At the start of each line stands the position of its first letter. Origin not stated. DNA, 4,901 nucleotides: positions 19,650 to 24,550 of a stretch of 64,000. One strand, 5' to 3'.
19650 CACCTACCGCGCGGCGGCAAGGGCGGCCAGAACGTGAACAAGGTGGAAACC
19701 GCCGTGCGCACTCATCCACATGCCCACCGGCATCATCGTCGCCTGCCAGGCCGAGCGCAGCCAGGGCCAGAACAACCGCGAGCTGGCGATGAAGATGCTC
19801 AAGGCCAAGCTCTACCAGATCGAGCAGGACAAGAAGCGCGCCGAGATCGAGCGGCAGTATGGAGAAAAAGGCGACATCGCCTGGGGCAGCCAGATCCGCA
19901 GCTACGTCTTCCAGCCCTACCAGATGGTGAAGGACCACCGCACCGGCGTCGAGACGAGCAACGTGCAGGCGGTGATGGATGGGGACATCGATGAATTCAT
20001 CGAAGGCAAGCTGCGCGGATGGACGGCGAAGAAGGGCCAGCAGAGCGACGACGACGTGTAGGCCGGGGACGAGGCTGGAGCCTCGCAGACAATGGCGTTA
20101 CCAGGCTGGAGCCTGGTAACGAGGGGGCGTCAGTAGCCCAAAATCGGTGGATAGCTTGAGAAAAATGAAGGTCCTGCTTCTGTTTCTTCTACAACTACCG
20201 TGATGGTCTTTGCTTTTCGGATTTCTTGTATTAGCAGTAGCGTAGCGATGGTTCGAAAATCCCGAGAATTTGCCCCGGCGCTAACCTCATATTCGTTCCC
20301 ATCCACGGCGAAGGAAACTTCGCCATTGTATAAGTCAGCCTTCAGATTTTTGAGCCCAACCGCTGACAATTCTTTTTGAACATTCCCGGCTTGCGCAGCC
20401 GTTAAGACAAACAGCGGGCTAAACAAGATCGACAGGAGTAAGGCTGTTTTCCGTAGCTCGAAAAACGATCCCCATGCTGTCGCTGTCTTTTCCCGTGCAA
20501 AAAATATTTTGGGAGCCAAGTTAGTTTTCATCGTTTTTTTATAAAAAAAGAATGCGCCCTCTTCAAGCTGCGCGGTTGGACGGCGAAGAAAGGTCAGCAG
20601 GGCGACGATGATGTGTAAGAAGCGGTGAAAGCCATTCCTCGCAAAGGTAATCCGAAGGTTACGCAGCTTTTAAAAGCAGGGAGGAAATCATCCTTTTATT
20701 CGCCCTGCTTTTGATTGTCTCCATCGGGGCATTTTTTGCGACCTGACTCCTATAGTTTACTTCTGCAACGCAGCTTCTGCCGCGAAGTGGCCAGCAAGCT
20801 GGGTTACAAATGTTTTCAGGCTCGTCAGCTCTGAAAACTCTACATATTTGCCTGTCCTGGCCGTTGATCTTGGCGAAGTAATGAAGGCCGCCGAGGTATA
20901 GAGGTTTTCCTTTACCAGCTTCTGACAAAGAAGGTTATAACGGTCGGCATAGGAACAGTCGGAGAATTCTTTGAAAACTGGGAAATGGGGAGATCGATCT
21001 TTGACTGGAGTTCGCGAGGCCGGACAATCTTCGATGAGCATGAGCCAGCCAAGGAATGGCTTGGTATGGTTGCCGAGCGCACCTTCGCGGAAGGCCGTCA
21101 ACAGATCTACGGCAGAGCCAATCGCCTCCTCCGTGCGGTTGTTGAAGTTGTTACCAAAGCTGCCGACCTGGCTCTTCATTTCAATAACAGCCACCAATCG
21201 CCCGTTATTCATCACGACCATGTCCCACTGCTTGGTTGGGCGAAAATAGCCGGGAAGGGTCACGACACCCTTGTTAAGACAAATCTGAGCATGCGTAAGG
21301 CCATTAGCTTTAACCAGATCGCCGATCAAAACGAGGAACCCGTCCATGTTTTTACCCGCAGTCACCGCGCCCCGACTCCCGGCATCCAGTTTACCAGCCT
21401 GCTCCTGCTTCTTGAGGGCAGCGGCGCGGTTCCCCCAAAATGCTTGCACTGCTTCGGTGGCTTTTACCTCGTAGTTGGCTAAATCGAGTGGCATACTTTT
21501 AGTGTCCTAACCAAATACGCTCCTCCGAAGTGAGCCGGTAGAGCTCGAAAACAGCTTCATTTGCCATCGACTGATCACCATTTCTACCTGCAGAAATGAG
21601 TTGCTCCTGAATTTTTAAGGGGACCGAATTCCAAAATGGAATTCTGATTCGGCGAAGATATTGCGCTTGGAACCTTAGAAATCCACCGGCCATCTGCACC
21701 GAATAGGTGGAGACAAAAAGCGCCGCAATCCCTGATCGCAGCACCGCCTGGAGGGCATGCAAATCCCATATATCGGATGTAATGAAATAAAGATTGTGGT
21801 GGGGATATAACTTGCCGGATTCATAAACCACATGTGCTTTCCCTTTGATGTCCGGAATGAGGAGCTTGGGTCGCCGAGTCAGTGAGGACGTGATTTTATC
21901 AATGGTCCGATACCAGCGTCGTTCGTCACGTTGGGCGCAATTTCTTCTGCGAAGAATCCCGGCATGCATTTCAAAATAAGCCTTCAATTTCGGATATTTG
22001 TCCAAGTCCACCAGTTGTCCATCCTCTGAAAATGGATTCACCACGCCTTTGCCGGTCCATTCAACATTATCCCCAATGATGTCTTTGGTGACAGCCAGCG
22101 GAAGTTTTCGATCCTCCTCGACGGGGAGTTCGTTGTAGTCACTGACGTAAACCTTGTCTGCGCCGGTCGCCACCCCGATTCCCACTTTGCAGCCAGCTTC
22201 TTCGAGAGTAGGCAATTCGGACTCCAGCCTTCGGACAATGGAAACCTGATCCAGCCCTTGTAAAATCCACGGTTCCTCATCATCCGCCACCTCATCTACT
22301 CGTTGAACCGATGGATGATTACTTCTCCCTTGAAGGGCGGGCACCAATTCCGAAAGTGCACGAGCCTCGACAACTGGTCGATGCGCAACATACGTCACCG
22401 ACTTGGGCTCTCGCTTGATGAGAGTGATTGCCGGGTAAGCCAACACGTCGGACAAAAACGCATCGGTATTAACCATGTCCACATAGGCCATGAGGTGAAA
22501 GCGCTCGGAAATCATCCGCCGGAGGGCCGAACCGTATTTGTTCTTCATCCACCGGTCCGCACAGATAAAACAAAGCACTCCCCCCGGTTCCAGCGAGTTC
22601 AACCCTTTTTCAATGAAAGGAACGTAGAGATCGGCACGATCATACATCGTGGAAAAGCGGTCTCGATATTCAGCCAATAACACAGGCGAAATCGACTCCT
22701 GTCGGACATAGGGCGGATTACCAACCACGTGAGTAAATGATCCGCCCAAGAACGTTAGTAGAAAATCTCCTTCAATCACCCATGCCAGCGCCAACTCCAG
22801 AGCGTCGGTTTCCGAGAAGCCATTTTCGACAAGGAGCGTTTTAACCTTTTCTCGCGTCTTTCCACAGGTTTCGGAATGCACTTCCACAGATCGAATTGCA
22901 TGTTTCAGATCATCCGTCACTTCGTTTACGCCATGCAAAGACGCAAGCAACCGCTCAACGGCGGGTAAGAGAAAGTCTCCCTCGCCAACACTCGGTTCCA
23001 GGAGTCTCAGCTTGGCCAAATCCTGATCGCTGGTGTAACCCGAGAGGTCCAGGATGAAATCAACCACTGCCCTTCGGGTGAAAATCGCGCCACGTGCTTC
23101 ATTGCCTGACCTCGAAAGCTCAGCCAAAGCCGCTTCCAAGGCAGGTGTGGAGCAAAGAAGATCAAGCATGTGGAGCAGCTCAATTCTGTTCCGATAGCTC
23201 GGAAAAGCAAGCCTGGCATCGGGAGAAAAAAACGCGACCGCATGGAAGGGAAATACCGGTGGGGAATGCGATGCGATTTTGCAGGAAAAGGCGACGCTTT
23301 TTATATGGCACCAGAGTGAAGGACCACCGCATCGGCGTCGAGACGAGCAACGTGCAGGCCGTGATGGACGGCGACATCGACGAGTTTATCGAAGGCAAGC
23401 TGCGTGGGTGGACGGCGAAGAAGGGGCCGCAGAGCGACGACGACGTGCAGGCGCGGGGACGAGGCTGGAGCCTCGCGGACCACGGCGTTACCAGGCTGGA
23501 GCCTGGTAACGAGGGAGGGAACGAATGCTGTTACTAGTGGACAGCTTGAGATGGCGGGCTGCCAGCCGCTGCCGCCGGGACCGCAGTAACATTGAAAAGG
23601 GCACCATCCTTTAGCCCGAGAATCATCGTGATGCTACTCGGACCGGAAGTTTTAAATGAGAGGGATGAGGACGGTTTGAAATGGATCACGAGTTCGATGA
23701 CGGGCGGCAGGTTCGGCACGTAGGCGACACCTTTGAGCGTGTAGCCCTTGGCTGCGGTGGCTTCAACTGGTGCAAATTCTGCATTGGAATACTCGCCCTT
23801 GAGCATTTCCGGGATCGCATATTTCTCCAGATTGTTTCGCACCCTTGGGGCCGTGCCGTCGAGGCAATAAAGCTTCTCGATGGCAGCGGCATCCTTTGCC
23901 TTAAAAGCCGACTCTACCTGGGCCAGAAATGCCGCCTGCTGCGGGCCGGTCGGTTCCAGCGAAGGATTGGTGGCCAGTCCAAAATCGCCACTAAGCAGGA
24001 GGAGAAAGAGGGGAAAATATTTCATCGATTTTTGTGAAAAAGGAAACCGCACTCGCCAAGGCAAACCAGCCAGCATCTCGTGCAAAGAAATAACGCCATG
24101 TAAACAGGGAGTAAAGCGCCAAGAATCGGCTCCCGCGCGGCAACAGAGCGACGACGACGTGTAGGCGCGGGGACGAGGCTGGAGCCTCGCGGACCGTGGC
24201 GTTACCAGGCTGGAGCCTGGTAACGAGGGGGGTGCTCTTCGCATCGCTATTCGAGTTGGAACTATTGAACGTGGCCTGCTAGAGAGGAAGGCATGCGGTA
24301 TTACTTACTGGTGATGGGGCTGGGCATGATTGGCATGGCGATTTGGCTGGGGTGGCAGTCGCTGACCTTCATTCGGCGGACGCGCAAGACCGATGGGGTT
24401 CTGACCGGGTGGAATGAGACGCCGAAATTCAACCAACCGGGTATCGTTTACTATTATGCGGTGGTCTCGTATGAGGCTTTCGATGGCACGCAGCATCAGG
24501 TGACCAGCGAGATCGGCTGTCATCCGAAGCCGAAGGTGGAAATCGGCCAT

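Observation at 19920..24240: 3' end of prfB is a serial insertion hotspot: four direct copies of the prfB terminus plus a dual-hairpin module interleaved with an R-M system and two small secreted-protein genes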

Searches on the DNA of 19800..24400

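Call 13: search_rna_families(source=window, start=19800, end=24400, threshold=evalue, max_evalue=5)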
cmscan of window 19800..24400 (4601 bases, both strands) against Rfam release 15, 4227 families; matches with E-value up to 5: 0.
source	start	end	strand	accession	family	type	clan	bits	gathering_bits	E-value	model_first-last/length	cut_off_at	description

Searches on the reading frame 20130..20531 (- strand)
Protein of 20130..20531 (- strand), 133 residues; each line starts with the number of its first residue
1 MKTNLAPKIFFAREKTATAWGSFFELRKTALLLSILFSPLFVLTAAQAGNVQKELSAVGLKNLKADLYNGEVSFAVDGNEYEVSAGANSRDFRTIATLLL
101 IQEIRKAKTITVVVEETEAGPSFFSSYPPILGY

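Call 7: search_protein_families(library=pfam, proteins=[window:20130-20531:-], max_evalue=0.01)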
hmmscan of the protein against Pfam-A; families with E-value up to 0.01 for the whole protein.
window:20130-20531:- (133 aa): 0 families

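Call 18: find_encoding_contigs(protein=window:20130-20531:-, flank=10000, max_places=10)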
Protein window:20130-20531:- (133 aa): no gene with exactly this product is on record in the collection.

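Call 40: find_homologous_proteins(query=window:20130-20531:-, max_evalue=0.001)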
Query window:20130-20531:- (133 aa): 1 proteins with E <= 0.001 among 45 candidates.
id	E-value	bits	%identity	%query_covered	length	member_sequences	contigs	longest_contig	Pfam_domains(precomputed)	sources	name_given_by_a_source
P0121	4.8e-78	277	100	100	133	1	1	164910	-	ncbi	ncbi:MAG: hypothetical protein QM796_09120 [Chthoniobacteraceae bacterium]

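Call 69: search_protein_families(library=padloc, proteins=[window:20130-20531:-], max_evalue=0.01)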
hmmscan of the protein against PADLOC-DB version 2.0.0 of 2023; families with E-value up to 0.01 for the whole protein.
window:20130-20531:- (133 aa): 0 families

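Call 70: search_protein_families(library=ncbifam, proteins=[window:20130-20531:-], max_evalue=0.01)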
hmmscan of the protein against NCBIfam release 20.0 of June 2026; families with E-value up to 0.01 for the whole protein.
window:20130-20531:- (133 aa): 0 families

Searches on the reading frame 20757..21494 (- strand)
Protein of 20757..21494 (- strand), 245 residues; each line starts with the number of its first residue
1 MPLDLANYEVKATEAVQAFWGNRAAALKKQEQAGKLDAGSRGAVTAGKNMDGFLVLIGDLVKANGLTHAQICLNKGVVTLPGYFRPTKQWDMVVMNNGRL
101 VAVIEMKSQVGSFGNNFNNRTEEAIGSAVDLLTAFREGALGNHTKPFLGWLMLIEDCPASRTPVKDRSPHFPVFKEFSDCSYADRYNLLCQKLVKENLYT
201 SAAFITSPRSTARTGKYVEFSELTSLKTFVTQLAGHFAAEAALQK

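Call 7: search_protein_families(library=pfam, proteins=[window:20757-21494:-], max_evalue=0.01)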
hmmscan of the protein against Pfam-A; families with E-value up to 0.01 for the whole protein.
window:20757-21494:- (245 aa): 1 family
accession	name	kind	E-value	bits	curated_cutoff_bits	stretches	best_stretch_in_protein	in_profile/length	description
PF04555.19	XhoI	-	4.6e-87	291.3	25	1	29-218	1-190/191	Restriction endonuclease XhoI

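Call 17: find_encoding_contigs(protein=window:20757-21494:-, flank=10000, max_places=10)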
Protein window:20757-21494:- (245 aa): no gene with exactly this product is on record in the collection.

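Call 69: search_protein_families(library=padloc, proteins=[window:20757-21494:-], max_evalue=0.01)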
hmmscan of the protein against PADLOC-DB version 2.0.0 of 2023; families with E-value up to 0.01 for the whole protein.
window:20757-21494:- (245 aa): 2 families
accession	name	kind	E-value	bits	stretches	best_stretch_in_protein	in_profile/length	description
PDLC03540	REase_II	-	1.1e-104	347.6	1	1-243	1-244/247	Type II restriction enzyme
PDLC03400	REase_II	-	7.3e-65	217.1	1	1-174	1-174/222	Type II restriction enzyme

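Call 70: search_protein_families(library=ncbifam, proteins=[window:20757-21494:-], max_evalue=0.01)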
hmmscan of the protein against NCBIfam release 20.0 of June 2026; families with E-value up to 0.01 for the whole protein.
window:20757-21494:- (245 aa): 0 families

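Call 79: find_related_loci(query=window:20757-21494:-, collection=metagenome_contigs, flank=6000)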
Query window:20757-21494:- (245 aa) in metagenome_contigs; peptide patterns used: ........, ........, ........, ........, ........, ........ (x = any residue, [..] = any of these).
600 stretches matched a pattern (row limit reached: there are more); 529 encode a relative of the query (tblastn E <= 1e-3); the best 80 are kept; 80 distinct loci.
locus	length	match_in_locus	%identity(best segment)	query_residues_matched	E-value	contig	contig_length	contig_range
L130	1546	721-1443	81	1-241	3e-150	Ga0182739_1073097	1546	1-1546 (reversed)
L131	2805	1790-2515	73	1-242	8e-133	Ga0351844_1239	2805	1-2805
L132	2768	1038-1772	68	1-244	8e-120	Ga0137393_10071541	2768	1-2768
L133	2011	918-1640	66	3-242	2e-121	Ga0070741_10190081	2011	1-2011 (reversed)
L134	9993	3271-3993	68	3-242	2e-114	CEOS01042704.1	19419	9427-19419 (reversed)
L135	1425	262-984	68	3-242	2e-123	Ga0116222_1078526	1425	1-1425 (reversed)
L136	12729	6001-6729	67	1-242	4e-114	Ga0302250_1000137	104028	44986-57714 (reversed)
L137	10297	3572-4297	67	1-242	1e-113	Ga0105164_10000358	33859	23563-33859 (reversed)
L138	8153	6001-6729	67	1-242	1e-112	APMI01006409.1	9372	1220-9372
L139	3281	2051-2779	66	1-242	5e-115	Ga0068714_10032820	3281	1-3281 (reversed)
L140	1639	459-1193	67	1-244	2e-120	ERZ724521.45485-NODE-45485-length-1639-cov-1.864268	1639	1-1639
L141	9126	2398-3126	66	1-242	3e-112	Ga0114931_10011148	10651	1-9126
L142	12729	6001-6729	68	1-242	2e-112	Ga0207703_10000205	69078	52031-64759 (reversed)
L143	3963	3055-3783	66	1-242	2e-113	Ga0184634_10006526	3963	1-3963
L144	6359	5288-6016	67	1-242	1e-111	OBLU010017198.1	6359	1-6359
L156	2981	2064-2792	66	1-242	6e-114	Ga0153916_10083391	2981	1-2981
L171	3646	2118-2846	65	1-242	1e-111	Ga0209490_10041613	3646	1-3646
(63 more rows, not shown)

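Call 86: search_protein_families(library=pfam, proteins=[L156:3-146:+, L171:3207-3488:+], max_evalue=0.1)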
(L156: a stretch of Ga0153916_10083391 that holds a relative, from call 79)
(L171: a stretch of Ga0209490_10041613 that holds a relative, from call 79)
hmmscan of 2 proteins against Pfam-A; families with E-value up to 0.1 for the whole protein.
L156:3-146:+ (48 aa): 1 family
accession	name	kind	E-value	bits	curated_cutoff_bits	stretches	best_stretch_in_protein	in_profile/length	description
PF02635.20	DsrE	-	0.011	16.4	22.7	1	1-45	72-114/116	DsrE/DsrF-like family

L171:3207-3488:+ (93 aa): 1 family
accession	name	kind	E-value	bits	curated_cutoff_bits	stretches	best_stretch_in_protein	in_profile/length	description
PF02597.26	ThiS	-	2.9e-16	60.2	22.5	1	17-93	1-76/76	ThiS family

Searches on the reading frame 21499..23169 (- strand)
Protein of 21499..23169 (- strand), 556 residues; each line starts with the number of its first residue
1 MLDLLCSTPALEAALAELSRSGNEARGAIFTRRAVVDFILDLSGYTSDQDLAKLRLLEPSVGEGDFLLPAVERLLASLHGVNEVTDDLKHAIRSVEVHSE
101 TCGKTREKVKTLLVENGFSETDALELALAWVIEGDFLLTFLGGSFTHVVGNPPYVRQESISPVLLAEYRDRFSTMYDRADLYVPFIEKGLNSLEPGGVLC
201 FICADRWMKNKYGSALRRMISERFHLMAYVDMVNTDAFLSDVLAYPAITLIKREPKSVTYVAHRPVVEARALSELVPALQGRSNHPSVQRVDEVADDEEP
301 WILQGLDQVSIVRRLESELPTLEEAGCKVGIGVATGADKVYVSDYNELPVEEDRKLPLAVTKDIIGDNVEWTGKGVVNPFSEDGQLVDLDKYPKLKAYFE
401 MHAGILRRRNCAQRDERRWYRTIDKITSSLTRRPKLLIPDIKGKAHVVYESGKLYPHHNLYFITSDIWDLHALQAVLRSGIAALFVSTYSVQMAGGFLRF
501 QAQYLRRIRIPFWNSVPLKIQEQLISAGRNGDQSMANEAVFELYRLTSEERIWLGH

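Call 7: search_protein_families(library=pfam, proteins=[window:21499-23169:-], max_evalue=0.01)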
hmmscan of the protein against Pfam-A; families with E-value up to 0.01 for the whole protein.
window:21499-23169:- (556 aa): 2 families
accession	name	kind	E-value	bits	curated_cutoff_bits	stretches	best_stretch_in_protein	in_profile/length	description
PF07669.17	Eco57I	-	3.5e-23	83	25.3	1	113-238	42-171/171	Eco57I restriction-modification methylase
PF12950.13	TaqI_C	-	5.6e-06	27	26.5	1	409-508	26-116/118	TaqI-like C-terminal specificity domain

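Call 69: search_protein_families(library=padloc, proteins=[window:21499-23169:-], max_evalue=0.01)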
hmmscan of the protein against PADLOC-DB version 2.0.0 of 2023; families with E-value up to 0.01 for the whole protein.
window:21499-23169:- (556 aa): 45 families (the best 25 are shown)
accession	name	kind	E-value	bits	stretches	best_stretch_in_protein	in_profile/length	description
PDLC03313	MTase_II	-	2.2e-232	770.6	1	18-552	14-557/563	Type II methyltransferase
PDLC03335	MTase_II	-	9.4e-34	115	1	16-518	69-579/607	Type II methyltransferase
PDLC03226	MTase_II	-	5.9e-32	109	1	27-516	17-536/579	Type II methyltransferase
PDLC03604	REase_MTase_IIG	-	1.7e-24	83.9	1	142-343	532-730/1011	Type IIG restriction enzyme-methyltransferase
PDLC03612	REase_MTase_IIG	-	1.3e-20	71.3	1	144-526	806-1201/1247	Type IIG restriction enzyme-methyltransferase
PDLC02529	PglX|PglXI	-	2.3e-19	66.7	1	142-454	355-691/1189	PglX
PDLC03601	REase_MTase_IIG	-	1.1e-17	61.2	1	131-515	662-1057/1110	Type IIG restriction enzyme-methyltransferase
PDLC03338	MTase_II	-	2.1e-17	61.1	1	24-332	127-420/604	Type II methyltransferase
PDLC03267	MTase_II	-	2.2e-16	57.9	1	23-343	10-304/539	Type II methyltransferase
PDLC03248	MTase_II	-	4.1e-16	56.8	1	29-228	12-172/521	Type II methyltransferase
PDLC03250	MTase_II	-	1.3e-15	55.1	1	139-477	335-670/775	Type II methyltransferase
PDLC03315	MTase_II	-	4.3e-15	53.5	1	26-260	17-247/502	Type II methyltransferase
PDLC03629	REase_MTase_IIG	-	1.7e-14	50.6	1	136-265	562-700/1182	Type IIG restriction enzyme-methyltransferase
PDLC03348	MTase_II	-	1.1e-13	48.6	1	25-352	219-540/727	Type II methyltransferase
PDLC03596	REase_MTase_IIG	-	1.4e-13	47.8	1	142-401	709-965/1148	Type IIG restriction enzyme-methyltransferase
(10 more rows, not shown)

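Call 70: search_protein_families(library=ncbifam, proteins=[window:21499-23169:-], max_evalue=0.01)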
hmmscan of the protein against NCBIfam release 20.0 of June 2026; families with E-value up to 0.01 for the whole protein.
window:21499-23169:- (556 aa): 4 families
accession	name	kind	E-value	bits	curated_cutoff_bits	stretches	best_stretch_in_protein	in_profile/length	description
NF033451.1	BREX_2_MTaseX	equivalog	6.3e-17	60.6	400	1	140-452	353-691/1185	BREX-2 system adenine-specific DNA-methyltransferase PglX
NF033455.1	BREX_6_MTaseX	exception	7.9e-10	36.9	900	1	142-265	552-673/1319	BREX-6 system adenine-specific DNA-methyltransferase PglX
NF033452.1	BREX_1_MTaseX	exception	1.1e-08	33.4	500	1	112-253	475-617/1210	BREX-1 system adenine-specific DNA-methyltransferase PglX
NF047738.1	antiphage_MADS2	equivalog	0.00034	19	720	0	185-250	497-563/654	methylation-associated defense system DNA methyltransferase MAD2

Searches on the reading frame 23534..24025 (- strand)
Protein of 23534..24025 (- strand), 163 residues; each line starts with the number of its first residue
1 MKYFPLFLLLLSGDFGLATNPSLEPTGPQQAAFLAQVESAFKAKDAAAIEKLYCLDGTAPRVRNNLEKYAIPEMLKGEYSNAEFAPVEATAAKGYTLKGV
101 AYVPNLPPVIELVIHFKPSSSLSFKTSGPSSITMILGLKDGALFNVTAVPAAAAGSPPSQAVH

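Call 7: search_protein_families(library=pfam, proteins=[window:23534-24025:-], max_evalue=0.01)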
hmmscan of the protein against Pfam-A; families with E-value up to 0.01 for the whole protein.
window:23534-24025:- (163 aa): 0 families

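Call 41: find_homologous_proteins(query=window:23534-24025:-, max_evalue=0.001)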
Query window:23534-24025:- (163 aa): 2 proteins with E <= 0.001 among 591 candidates.
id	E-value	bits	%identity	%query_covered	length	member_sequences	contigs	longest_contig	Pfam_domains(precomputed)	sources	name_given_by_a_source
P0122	4.9e-99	347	100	100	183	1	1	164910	-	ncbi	ncbi:MAG: hypothetical protein QM796_09140 [Chthoniobacteraceae bacterium]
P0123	4.5e-34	136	48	97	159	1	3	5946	-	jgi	jgi:hypothetical protein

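Call 42: find_encoding_contigs(protein=P0123, flank=10000, max_places=5)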
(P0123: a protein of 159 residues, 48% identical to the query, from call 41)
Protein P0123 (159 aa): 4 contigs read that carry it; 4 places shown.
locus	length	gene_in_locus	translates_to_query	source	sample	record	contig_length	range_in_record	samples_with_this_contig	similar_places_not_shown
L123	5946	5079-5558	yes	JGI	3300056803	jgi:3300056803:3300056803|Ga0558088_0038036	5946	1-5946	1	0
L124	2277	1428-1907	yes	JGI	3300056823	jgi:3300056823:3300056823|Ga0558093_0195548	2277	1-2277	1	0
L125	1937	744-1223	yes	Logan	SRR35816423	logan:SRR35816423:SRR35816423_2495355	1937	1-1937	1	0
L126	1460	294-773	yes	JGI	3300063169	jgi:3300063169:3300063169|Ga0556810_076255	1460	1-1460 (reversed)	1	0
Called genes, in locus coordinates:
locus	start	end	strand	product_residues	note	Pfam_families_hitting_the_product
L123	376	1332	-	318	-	-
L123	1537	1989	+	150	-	PF13581:HATPase_c_2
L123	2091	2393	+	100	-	-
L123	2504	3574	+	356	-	PF02463:SMC_N (weak), PF13175:AAA_15, PF13476:AAA_23, PF13304:AAA_21 (faint)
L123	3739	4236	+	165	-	-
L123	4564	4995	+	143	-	-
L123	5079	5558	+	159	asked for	-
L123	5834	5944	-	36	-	?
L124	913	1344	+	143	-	-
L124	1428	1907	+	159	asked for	-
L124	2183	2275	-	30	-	?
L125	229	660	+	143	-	-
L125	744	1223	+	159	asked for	-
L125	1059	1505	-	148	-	-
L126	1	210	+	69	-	?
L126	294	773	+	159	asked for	-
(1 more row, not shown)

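Call 69: search_protein_families(library=padloc, proteins=[window:23534-24025:-], max_evalue=0.01)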
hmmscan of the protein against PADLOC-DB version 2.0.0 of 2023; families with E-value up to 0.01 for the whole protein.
window:23534-24025:- (163 aa): 0 families

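Call 70: search_protein_families(library=ncbifam, proteins=[window:23534-24025:-], max_evalue=0.01)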
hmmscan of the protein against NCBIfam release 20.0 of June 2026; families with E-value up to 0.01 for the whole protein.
window:23534-24025:- (163 aa): 0 families
